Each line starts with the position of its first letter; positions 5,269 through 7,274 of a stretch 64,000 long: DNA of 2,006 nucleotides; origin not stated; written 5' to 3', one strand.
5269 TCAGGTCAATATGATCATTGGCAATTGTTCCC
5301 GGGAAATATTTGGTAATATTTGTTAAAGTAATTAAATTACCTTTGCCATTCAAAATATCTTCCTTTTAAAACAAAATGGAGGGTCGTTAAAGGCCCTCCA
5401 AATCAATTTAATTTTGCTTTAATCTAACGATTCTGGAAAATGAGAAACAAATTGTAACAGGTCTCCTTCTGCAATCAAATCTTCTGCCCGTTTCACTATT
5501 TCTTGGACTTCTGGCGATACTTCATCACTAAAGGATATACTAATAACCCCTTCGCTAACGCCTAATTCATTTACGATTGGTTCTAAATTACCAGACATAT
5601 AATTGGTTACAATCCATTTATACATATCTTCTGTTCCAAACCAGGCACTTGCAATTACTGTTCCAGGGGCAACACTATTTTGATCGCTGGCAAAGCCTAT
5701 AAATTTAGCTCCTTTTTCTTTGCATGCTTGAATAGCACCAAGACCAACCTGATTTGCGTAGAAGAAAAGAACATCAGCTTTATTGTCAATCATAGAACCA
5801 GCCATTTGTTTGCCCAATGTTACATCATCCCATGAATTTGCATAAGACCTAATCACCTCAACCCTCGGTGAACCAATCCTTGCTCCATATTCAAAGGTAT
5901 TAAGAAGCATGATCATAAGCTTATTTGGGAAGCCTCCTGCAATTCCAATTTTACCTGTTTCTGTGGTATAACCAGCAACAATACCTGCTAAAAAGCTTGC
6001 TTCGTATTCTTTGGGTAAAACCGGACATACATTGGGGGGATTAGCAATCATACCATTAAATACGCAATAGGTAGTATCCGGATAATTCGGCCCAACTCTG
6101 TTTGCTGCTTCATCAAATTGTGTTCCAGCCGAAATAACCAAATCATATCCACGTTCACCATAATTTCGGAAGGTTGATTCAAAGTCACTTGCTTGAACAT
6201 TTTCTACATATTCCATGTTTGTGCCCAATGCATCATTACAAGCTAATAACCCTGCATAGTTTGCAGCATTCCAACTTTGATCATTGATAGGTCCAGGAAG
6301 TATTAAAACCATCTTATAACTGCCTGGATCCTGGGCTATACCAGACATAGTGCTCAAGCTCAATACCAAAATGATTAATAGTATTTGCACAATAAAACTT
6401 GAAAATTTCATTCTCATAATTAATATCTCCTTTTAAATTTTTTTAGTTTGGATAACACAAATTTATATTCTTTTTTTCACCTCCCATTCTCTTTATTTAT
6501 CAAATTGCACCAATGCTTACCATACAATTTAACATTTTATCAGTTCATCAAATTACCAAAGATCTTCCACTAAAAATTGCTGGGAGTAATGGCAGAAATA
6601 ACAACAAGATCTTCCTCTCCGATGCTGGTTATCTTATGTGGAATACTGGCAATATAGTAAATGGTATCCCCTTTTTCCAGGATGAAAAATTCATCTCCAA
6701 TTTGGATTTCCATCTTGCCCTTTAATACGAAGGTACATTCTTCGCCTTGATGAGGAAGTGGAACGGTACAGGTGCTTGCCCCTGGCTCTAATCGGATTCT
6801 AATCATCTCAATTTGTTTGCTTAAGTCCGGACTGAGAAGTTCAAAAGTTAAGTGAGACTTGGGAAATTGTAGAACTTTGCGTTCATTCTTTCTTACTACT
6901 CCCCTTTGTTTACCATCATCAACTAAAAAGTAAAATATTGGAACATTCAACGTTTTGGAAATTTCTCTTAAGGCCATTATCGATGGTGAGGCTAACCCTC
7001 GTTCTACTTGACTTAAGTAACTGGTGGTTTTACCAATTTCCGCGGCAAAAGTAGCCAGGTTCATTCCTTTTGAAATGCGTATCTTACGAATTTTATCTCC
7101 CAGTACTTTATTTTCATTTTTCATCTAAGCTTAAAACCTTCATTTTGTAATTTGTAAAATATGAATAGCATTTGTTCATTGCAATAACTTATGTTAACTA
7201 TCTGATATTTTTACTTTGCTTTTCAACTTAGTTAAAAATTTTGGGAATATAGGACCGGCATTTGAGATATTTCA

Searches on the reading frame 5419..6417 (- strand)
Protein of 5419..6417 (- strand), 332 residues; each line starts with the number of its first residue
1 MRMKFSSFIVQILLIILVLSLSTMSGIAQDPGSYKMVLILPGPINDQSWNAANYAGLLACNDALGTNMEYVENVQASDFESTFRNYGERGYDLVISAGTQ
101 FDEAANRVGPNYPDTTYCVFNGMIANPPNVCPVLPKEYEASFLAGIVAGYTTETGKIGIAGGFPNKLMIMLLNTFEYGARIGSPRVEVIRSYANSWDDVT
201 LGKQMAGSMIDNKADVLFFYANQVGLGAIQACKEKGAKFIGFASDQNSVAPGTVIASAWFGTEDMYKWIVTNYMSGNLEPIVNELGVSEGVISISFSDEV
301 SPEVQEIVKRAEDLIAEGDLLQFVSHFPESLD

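Call 5: search_protein_families(library=ncbifam, proteins=[window:5419-6417:-], max_evalue=0.00001)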
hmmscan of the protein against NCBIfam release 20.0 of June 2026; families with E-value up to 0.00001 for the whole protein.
window:5419-6417:- (332 aa): 1 family
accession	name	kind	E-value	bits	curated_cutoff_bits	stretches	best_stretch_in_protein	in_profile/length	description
NF047927.1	ABC_BMP_B6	equivalog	1.4e-24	86.8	400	1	36-320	5-297/314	putative B6 ABC transporter substrate-binding protein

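Call 14: search_protein_families(library=pfam, proteins=[window:5419-6417:-], max_evalue=0.01)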
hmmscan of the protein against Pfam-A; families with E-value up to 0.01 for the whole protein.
window:5419-6417:- (332 aa): 1 family
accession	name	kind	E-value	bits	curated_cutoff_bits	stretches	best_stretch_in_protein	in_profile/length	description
PF02608.20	Bmp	-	4.1e-55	187.3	24.1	1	35-306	3-281/301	ABC transporter substrate-binding protein PnrA-like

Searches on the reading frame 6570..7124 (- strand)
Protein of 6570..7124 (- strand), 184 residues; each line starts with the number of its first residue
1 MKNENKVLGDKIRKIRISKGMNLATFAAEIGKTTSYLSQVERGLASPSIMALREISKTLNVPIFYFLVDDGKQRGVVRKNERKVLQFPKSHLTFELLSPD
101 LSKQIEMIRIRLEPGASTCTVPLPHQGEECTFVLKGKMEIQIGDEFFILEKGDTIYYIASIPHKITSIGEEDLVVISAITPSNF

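Call 5: search_protein_families(library=ncbifam, proteins=[window:6570-7124:-], max_evalue=0.00001)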
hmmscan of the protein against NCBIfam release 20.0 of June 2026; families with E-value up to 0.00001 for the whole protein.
window:6570-7124:- (184 aa): 5 families
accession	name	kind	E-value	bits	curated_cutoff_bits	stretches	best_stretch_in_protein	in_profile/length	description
NF007408.0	PRK09943.1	equivalog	2.4e-17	63.1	211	1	1-184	1-185/185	HTH-type transcriptional regulator PuuR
NF006015.0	PRK08154.1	subfamily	7.4e-09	35.2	204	1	7-70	30-93/314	anaerobic benzoate catabolism transcriptional regulator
NF041677.1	trans_regClgR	equivalog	1.3e-07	31.7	170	1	6-78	7-79/113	transcriptional regulator ClgR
NF046032.1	TransRegSlrRBacil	equivalog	8.1e-07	29.2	250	1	8-62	2-57/149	HTH-type transcriptional regulator SlrR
NF041951.1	phage_RstR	subfamily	5.6e-06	26.6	80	1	8-73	3-68/108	RstR family transcriptional repressor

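Call 14: search_protein_families(library=pfam, proteins=[window:6570-7124:-], max_evalue=0.01)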
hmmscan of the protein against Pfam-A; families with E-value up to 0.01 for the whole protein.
window:6570-7124:- (184 aa): 6 families
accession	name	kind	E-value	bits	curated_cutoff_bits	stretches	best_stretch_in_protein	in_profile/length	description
PF07883.17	Cupin_2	-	3.1e-14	52.9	27.2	1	110-177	3-68/70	Cupin domain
PF01381.28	HTH_3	-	7.3e-13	48.8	23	1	12-66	1-55/55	Helix-turn-helix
PF13560.12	HTH_31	-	2.5e-05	24.9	27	1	8-62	2-57/64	Helix-turn-helix domain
PF12844.13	HTH_19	-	0.00039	20.7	30.2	1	9-65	1-57/64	Helix-turn-helix domain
PF00190.28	Cupin_1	-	0.0062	16.6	22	0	104-183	32-117/151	Cupin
PF01050.24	MannoseP_isomer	-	0.0077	16.8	23.6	0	101-176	24-98/116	Mannose-6-phosphate isomerase C-terminal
